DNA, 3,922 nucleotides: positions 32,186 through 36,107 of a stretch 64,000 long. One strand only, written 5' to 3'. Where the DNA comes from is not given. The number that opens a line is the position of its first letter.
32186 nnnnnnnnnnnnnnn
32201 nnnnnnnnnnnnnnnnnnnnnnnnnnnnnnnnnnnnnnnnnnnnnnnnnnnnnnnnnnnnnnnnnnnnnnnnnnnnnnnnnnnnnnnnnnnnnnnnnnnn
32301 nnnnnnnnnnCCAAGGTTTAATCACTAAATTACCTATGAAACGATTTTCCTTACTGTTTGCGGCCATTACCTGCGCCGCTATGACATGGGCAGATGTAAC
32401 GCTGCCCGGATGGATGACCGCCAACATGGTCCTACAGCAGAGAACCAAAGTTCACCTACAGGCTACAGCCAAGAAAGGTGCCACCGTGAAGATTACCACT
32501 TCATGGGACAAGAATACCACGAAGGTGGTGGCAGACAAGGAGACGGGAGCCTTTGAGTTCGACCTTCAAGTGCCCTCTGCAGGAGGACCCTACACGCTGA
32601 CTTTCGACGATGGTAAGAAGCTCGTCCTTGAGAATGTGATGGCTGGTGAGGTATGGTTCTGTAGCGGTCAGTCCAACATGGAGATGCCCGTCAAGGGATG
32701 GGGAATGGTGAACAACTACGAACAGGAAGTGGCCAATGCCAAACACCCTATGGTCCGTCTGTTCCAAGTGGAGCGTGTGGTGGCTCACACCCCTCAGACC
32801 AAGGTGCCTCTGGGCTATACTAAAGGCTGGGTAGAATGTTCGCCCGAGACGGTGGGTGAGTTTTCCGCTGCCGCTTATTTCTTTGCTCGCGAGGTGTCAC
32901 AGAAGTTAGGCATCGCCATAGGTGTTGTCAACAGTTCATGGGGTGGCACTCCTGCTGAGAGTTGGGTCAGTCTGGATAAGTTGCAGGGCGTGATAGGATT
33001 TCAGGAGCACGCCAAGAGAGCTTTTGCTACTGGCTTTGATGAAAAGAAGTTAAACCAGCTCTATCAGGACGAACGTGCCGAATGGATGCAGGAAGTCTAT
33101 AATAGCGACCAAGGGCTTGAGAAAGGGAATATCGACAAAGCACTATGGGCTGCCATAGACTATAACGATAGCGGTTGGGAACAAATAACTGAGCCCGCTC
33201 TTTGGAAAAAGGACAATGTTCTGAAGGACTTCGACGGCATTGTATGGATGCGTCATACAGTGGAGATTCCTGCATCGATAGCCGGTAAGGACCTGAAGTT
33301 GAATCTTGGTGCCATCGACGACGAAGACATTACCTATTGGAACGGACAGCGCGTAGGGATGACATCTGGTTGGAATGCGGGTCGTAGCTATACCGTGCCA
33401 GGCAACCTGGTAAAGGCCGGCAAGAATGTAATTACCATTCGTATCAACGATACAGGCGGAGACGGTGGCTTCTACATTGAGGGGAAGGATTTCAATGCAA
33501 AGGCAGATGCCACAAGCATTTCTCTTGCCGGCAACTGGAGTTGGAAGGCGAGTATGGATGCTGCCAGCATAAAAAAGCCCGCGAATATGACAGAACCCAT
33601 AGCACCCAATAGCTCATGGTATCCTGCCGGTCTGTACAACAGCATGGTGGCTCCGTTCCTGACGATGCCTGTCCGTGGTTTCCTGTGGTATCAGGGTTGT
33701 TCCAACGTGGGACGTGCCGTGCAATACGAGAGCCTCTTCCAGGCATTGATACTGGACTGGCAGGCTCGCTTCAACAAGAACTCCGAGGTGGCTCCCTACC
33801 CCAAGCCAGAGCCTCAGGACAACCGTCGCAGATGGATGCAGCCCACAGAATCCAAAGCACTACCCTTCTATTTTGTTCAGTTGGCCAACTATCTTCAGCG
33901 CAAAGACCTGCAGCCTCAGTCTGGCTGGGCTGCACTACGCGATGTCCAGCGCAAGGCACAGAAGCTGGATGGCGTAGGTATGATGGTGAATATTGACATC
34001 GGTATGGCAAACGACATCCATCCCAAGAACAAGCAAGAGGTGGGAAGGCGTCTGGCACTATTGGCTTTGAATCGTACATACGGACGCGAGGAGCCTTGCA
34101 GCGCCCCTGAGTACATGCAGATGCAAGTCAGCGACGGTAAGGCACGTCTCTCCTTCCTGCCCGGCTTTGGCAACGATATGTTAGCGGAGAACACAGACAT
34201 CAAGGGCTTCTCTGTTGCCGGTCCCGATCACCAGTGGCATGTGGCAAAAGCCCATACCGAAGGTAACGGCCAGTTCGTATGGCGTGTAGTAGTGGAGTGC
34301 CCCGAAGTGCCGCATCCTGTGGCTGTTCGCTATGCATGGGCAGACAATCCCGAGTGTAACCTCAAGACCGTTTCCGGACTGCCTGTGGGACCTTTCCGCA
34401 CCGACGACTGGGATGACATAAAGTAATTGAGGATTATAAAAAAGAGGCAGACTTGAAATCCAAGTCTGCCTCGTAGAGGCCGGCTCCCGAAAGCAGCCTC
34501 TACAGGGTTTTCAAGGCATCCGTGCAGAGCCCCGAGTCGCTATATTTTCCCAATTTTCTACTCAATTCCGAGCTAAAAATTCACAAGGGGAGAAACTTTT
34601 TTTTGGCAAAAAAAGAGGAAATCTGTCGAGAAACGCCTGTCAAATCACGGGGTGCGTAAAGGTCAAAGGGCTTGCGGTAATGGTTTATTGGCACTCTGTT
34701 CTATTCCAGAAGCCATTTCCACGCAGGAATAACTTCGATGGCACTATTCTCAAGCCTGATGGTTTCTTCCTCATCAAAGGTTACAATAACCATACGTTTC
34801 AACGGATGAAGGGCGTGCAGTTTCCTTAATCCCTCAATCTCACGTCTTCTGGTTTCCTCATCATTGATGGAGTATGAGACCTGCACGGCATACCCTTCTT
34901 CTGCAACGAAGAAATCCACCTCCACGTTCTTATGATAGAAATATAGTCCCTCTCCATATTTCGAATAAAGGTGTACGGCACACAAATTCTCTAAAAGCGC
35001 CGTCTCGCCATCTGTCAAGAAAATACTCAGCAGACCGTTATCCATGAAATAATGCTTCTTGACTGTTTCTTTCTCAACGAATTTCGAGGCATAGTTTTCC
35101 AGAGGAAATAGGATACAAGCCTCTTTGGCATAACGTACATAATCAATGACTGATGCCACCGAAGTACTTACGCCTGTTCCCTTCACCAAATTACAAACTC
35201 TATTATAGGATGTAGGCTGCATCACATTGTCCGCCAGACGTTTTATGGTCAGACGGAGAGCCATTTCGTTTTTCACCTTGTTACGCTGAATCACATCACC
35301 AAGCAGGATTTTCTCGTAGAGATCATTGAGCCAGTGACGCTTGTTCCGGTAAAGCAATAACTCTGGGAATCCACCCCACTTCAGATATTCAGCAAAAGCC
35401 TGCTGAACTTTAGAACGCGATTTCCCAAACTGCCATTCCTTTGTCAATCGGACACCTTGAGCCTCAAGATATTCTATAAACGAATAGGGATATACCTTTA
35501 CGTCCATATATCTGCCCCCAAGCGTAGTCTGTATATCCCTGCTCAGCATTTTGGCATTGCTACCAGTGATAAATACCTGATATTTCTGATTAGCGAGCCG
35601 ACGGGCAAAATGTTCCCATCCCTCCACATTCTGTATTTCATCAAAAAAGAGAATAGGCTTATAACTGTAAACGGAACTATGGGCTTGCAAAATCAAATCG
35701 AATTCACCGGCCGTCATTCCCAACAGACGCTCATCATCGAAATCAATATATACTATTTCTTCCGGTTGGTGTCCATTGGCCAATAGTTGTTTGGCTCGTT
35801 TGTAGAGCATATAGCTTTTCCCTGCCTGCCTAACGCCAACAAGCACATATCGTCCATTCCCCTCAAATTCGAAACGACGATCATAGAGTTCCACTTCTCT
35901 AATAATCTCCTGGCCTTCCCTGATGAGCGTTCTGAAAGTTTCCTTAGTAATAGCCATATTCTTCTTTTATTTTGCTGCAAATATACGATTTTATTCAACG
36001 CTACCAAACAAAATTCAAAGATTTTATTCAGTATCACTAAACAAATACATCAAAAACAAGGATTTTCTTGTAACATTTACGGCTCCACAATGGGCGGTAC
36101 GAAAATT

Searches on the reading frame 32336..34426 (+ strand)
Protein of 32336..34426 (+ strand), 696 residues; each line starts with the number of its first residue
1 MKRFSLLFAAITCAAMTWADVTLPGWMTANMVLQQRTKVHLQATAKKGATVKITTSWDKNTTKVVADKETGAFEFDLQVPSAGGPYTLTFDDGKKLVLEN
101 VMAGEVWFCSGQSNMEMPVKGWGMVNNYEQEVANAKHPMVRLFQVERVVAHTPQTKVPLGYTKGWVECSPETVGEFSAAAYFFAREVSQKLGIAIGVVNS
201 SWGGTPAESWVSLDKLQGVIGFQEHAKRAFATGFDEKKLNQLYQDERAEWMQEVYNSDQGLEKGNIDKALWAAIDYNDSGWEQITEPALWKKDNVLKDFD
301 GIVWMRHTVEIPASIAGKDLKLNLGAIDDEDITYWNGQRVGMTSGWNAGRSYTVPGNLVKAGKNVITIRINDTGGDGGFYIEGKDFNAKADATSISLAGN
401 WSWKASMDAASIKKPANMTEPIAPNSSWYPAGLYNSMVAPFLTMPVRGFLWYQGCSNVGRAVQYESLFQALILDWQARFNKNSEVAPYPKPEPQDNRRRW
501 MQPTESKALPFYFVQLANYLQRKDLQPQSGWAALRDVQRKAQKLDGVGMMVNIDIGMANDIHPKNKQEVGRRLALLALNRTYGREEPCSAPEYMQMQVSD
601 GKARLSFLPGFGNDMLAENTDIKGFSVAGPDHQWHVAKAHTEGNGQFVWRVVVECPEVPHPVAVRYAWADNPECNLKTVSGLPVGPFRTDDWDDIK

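Call 62: search_protein_families(library=pfam, proteins=[window:32336-34426:+], max_evalue=0.00001)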
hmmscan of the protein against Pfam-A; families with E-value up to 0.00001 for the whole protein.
window:32336-34426:+ (696 aa): 2 families
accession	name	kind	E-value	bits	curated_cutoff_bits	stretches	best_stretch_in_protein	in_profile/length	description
PF03629.24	SASA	-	6e-13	49.4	24.8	1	105-212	3-100/226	Carbohydrate esterase, sialic acid-specific acetylesterase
PF02837.24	Glyco_hydro_2_N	-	2.9e-06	27.7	28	1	280-384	45-145/169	Glycosyl hydrolases family 2, sugar binding domain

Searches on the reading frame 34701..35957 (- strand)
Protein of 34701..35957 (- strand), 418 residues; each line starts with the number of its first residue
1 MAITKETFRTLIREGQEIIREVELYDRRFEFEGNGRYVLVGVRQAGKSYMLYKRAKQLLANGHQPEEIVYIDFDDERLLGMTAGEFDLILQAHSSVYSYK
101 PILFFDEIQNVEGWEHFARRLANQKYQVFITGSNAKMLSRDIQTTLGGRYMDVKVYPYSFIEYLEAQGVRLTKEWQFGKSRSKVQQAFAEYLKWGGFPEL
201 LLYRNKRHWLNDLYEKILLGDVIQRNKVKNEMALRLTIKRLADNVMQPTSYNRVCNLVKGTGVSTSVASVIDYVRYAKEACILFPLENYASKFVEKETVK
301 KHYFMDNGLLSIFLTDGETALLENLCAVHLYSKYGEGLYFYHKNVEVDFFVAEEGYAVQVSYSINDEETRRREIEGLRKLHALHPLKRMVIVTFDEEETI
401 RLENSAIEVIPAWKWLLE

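Call 62: search_protein_families(library=pfam, proteins=[window:34701-35957:-], max_evalue=0.00001)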
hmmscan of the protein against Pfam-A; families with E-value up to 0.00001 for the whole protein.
window:34701-35957:- (418 aa): 2 families
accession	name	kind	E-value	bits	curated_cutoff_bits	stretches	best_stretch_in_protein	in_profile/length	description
PF13173.12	AAA_14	-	1.4e-34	119.3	27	1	37-164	5-129/129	AAA domain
PF13635.12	DUF4143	-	5.6e-12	46.1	28.1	1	221-361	3-158/160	Domain of unknown function (DUF4143)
